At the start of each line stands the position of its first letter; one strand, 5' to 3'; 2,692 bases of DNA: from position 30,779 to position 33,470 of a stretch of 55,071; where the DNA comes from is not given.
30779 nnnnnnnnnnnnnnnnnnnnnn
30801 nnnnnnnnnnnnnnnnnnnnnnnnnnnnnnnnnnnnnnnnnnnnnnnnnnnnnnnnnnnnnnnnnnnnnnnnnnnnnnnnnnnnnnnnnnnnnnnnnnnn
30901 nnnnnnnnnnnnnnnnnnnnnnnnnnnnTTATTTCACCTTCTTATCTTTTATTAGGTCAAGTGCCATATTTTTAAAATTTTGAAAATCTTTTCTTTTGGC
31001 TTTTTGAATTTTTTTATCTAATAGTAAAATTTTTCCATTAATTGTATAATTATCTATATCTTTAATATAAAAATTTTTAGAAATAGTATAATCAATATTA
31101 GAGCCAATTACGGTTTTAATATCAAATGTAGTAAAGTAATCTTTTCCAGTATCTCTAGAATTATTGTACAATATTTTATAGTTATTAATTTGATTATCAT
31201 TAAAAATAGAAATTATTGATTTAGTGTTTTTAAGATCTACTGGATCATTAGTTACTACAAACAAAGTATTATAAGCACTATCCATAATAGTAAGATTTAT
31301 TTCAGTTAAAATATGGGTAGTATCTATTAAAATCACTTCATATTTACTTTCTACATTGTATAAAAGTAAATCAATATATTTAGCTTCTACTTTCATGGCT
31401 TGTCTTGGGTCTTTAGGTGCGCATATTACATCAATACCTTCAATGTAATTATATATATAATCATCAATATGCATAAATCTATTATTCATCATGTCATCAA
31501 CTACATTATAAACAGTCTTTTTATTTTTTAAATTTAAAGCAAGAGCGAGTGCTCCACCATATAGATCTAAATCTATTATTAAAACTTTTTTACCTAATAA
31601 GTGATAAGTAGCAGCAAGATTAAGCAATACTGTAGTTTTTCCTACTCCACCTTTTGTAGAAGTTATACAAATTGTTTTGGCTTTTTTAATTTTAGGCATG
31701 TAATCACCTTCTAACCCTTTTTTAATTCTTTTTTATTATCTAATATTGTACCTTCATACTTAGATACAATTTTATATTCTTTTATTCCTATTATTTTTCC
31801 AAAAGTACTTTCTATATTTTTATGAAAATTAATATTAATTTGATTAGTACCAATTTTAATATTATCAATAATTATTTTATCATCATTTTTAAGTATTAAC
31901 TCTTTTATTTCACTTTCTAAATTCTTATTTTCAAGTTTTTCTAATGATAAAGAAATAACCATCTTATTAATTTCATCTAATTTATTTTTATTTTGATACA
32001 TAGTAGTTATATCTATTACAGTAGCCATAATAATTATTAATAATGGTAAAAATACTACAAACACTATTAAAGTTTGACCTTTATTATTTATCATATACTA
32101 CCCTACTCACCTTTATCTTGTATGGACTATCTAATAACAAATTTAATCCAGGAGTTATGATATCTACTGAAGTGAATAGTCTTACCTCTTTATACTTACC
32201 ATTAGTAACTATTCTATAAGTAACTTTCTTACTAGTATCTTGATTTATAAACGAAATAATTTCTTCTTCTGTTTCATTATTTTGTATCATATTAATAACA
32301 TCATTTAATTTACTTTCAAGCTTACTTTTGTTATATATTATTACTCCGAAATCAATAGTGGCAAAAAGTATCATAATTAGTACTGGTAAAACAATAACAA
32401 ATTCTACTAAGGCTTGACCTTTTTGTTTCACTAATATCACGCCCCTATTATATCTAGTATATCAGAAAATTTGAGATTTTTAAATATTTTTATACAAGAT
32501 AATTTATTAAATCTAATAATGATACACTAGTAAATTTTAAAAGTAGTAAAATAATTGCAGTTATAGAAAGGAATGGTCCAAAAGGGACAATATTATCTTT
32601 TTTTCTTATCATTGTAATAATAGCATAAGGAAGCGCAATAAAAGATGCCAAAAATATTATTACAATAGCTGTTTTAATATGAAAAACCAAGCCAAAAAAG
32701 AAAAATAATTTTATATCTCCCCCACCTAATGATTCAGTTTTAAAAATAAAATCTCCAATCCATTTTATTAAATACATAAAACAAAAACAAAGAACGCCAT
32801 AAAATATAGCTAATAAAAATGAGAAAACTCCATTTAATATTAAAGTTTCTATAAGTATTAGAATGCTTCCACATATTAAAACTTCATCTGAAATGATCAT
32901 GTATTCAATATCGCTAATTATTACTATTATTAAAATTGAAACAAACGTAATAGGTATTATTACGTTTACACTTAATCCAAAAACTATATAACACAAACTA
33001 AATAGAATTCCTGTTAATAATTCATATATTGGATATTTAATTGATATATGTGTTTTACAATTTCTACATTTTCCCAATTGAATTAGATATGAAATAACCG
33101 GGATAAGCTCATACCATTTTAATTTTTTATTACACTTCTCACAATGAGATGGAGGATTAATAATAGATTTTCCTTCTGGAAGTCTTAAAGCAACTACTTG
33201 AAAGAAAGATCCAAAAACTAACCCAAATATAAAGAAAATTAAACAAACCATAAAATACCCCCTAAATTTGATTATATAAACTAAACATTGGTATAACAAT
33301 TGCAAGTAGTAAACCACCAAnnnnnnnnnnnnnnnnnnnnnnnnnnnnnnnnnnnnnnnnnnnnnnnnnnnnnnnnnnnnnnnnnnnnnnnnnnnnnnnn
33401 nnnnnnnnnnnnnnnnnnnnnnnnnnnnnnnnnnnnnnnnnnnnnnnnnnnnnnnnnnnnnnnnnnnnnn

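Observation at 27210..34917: Hybrid Tad/type IV filament operon: PilC-type and TadB/TadC-type platforms, one CpaF ATPase, and no recognisable Flp pilin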

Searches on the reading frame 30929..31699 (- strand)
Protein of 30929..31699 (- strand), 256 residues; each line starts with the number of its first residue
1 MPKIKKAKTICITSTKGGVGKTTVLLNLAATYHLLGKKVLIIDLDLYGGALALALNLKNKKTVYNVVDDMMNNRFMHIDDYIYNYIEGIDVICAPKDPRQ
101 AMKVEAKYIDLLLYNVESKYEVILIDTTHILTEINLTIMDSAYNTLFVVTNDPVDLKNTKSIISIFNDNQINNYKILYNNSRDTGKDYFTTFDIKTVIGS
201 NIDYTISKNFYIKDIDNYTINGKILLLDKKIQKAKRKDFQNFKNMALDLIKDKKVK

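Call 3: search_protein_families(library=pfam, proteins=[window:30929-31699:-], max_evalue=0.1)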
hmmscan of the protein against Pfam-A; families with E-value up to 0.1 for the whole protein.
window:30929-31699:- (256 aa): 15 families
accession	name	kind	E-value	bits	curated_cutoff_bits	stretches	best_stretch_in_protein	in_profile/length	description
PF13614.12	AAA_31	-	3.7e-16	60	27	1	8-167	2-165/177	AAA domain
PF10609.15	ParA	-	4.7e-13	49.6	27.1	1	8-180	4-174/246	NUBPL iron-transfer P-loop NTPase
PF01656.29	CbiA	-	3.1e-12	47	25.4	1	10-162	1-61/125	CobQ/CobB/MinD/ParA nucleotide binding domain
PF00142.24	Fer4_NifH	-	8.4e-08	32.4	25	1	15-92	7-84/271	4Fe-4S iron sulfur cluster binding proteins, NifH/frxC family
PF06564.18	CBP_BcsQ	-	2.1e-06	27.8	21.3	1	8-151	2-147/234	Cellulose biosynthesis protein BcsQ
PF09140.17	MipZ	-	0.00039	20.2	20.7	1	9-128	2-108/262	ATPase MipZ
PF02374.21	ArsA_ATPase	-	0.00066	19.4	24.3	1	11-67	4-59/305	Anion-transporting ATPase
PF00448.28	SRP54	-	0.0022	18.1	22.7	1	18-50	11-43/196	SRP54-type protein, GTPase domain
PF07015.17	VirC1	-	0.0024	17.7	24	1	9-44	3-38/231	VirC1 protein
PF25199.1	nSTAND_NTPase5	-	0.0056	16.9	34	1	6-70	39-105/145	Novel STAND NTPase 5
PF16575.11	CLP1_P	-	0.01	16.1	26.6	1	18-53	4-39/188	mRNA cleavage and polyadenylation factor CLP1 P-loop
PF13481.12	AAA_25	-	0.027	14.6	27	1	7-41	32-65/195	AAA domain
PF20720.3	nSTAND3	-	0.033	14.3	27.2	1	6-76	15-80/155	Novel STAND NTPase 3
PF08625.16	Utp13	-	0.056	13.8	25.9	0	46-74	12-40/140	Utp13 specific WD40 associated domain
PF17284.7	Spermine_synt_N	-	0.08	13.3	22.1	0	109-125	17-33/53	Spermidine synthase tetramerisation domain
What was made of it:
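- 30929..31699 (-): CpaE/TadZ-like ParA/MinD-family ATPase. AAA_31 3.7e-16, ParA 4.7e-13, CbiA (call 3).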

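Call 6: search_protein_families(library=ncbifam, proteins=[window:30929-31699:-], max_evalue=0.01)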
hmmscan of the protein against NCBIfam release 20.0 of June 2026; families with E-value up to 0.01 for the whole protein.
window:30929-31699:- (256 aa): 26 families (the best 25 are shown)
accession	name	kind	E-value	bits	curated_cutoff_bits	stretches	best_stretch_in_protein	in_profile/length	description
TIGR01969.1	minD_arch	subfamily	2.2e-19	69.6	201.75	1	9-173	2-162/251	cell division ATPase MinD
TIGR01968.1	minD_bact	equivalog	5.3e-17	62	212.9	1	8-201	2-196/261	septum site-determining protein MinD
NF041546.1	ParA_partition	equivalog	1.3e-14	54.3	180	1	9-67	1-59/203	ParA family partition ATPase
TIGR01007.1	eps_fam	subfamily_domain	1.6e-13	50.7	108.05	1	5-151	15-159/204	polysaccharide biosynthesis tyrosine autokinase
TIGR03371.1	cellulose_yhjQ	equivalog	7.7e-13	48.5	157.85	1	8-156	2-151/246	cellulose biosynthesis protein BcsQ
NF047398.1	AAA_KGGVGR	domain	1.8e-12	48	90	1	7-74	2-69/190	KGGVGR-motif variant AAA ATPase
TIGR03018.1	pepcterm_TyrKin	hypoth_equivalog_domain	4.8e-11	42.4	230.65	1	5-172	33-202/207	XrtA-associated tyrosine autokinase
NF041136.1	MrpORP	equivalog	2.5e-10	40.2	450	1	8-62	6-60/365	iron-sulfur cluster carrier protein MrpORP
TIGR03453.1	partition_RepA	equivalog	2.6e-09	36.4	348.45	1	6-166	103-281/387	plasmid partitioning protein RepA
NF008568.0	PRK11519.1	equivalog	8.2e-09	34.2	1068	1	9-179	528-696/720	tyrosine-protein kinase Wzc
TIGR03029.1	EpsG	equivalog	2.3e-08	33.5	313.8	1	7-163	103-257/274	chain length determinant protein tyrosine kinase EpsG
NF008669.0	PRK11670.1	equivalog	5.6e-08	32.1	348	1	9-90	109-190/369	iron-sulfur cluster carrier protein ApbC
NF007350.0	PRK09841.1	equivalog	1.1e-07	30.5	1248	1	8-150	532-671/726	tyrosine-protein kinase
NF008079.0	PRK10818.1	equivalog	2.4e-06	27.1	508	1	7-70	2-64/270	septum site-determining protein MinD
TIGR01287.1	nifH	equivalog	9.7e-06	25.1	394.35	1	14-90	6-81/275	nitrogenase iron protein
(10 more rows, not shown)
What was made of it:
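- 30929..31699 (-): MinD-type NCBIfam hits and a weak CpaE_hom_Actino hit (call 6).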

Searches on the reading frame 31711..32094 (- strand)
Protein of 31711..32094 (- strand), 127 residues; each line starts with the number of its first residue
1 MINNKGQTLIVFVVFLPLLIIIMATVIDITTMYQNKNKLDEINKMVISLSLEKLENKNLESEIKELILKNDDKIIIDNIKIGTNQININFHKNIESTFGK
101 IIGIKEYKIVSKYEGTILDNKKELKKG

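Call 3: search_protein_families(library=pfam, proteins=[window:31711-32094:-], max_evalue=0.1)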
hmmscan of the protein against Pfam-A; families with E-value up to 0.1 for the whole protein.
window:31711-32094:- (127 aa): 6 families
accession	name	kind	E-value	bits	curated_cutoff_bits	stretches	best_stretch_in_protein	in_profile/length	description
PF13400.11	Tad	-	0.00049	20.8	22.3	1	6-39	1-33/47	Putative Flp pilus-assembly TadE/G-like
PF08825.15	E2_bind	-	0.015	15.7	33.2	1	49-85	41-77/82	E2 binding domain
PF07811.17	TadE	-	0.019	15.5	22.9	1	6-40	1-35/43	TadE-like protein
PF18848.6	baeRF_family6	-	0.031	15.1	27.5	1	21-67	101-147/149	Bacterial archaeo-eukaryotic release factor family 6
PF24988.1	NEW1_HB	-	0.039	14.5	27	1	52-111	14-73/87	NEW1 helical bundle domain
PF16964.10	TadF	-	0.05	14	27.3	1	3-114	5-107/178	Putative tight adherence pilin protein F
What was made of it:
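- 31711..32094 (-): Second minor pilin (TadF/TadG-N-like, 127 aa), MINNKG|QTLIVF, with no Glu at +5. Pfam 'Tad' 20.8 bits and TadE 15.5 bits, both below cut-off (call 3).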

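Call 6: search_protein_families(library=ncbifam, proteins=[window:31711-32094:-], max_evalue=0.01)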
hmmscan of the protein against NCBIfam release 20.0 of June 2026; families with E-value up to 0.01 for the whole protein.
window:31711-32094:- (127 aa): 3 families
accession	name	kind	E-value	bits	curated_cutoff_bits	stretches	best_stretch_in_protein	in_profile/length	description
NF050141.1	CLIBASIA_04065_VF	exception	0.0002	20.3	450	1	4-104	18-128/403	CLIBASIA_04065 family virulence factor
NF006543.0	PRK09039.1-2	equivalog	0.0039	17.1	305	1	8-72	26-93/350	peptidoglycan -binding protein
NF041013.1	T4P_ComGE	equivalog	0.0098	16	49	0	3-77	2-79/83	competence type IV pilus minor pilin ComGE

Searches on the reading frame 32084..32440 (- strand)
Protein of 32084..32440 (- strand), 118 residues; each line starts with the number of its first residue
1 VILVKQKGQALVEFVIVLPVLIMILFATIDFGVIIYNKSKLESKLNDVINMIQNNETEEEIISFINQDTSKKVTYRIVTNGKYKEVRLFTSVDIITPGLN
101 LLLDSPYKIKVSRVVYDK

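Call 3: search_protein_families(library=pfam, proteins=[window:32084-32440:-], max_evalue=0.1)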
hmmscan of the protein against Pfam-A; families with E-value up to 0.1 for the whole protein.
window:32084-32440:- (118 aa): 4 families
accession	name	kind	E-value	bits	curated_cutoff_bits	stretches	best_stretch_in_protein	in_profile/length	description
PF07811.17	TadE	-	1.5e-12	47.9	22.9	1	8-42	1-35/43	TadE-like protein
PF16964.10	TadF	-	0.00089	19.7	27.3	1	4-73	4-73/178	Putative tight adherence pilin protein F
PF05184.20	SapB_1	-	0.0016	18.8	25.2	1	46-67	11-32/38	Saposin-like type B, region 1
PF13400.11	Tad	-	0.02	15.7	22.3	1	8-41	1-33/47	Putative Flp pilus-assembly TadE/G-like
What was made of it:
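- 32084..32431 (-): TadE-like minor pilin (115 aa) with the class III signal peptide MKQKG|QALVEF. PF07811 TadE 1.5e-12 (call 3).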

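Call 6: search_protein_families(library=ncbifam, proteins=[window:32084-32440:-], max_evalue=0.01)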
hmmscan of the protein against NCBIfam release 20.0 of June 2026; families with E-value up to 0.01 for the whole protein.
window:32084-32440:- (118 aa): 0 families

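Call 56: search_solved_structures(query=window:32084-32431:-, max_evalue=10)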
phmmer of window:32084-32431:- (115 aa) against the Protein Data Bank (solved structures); distinct sequences matched with E-value up to 10: 1.
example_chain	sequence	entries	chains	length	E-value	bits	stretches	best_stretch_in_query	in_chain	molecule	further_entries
9hvj_A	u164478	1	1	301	0.63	13.9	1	34-79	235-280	Cache domain protein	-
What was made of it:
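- Tried and rejected: No informative hit (call 56).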

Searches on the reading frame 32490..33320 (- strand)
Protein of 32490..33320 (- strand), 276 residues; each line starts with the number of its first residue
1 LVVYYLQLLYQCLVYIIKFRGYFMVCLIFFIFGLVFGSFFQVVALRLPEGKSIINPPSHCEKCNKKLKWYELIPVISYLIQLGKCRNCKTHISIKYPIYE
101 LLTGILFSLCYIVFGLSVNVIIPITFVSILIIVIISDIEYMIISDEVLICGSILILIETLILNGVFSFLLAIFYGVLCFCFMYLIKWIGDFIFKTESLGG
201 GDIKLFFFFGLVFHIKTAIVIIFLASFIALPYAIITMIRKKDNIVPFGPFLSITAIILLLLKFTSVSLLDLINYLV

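Call 3: search_protein_families(library=pfam, proteins=[window:32490-33320:-], max_evalue=0.1)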
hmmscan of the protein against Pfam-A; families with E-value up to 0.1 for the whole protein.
window:32490-33320:- (276 aa): 2 families
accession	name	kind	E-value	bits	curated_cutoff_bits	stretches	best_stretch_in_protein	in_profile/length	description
PF06750.18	A24_N_bact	-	9.6e-35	119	23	1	31-114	1-84/84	Bacterial Peptidase A24 N-terminal domain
PF01478.23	Peptidase_A24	-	2.4e-13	50.9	26.5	1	125-234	2-104/104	Type IV leader peptidase family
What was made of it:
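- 32490..33251 (-): PilD/ComC-type bifunctional prepilin peptidase (A24 domain plus N-terminal Zn-finger/methyltransferase-type domain). It is the only A24 peptidase detected in the window. A24_N_bact 9.6e-35 and Peptidase_A24 2.4e-13 (call 3).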

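Call 6: search_protein_families(library=ncbifam, proteins=[window:32490-33320:-], max_evalue=0.01)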
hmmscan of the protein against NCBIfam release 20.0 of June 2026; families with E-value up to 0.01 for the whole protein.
window:32490-33320:- (276 aa): 1 family
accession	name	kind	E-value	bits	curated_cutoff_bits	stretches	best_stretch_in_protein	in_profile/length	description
TIGR04104.1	cxxc_20_cxxc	subfamily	0.0025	18.1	45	1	59-135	2-75/93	TIGR04104 family putative zinc finger protein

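Call 53: search_protein_families(library=ncbifam, proteins=[window:32490-33251:-], max_evalue=0.01)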
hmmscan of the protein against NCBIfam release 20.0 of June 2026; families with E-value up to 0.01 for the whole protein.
window:32490-33251:- (253 aa): 1 family
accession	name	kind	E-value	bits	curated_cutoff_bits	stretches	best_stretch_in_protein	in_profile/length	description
TIGR04104.1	cxxc_20_cxxc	subfamily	0.0014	18.9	45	1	36-112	2-75/93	TIGR04104 family putative zinc finger protein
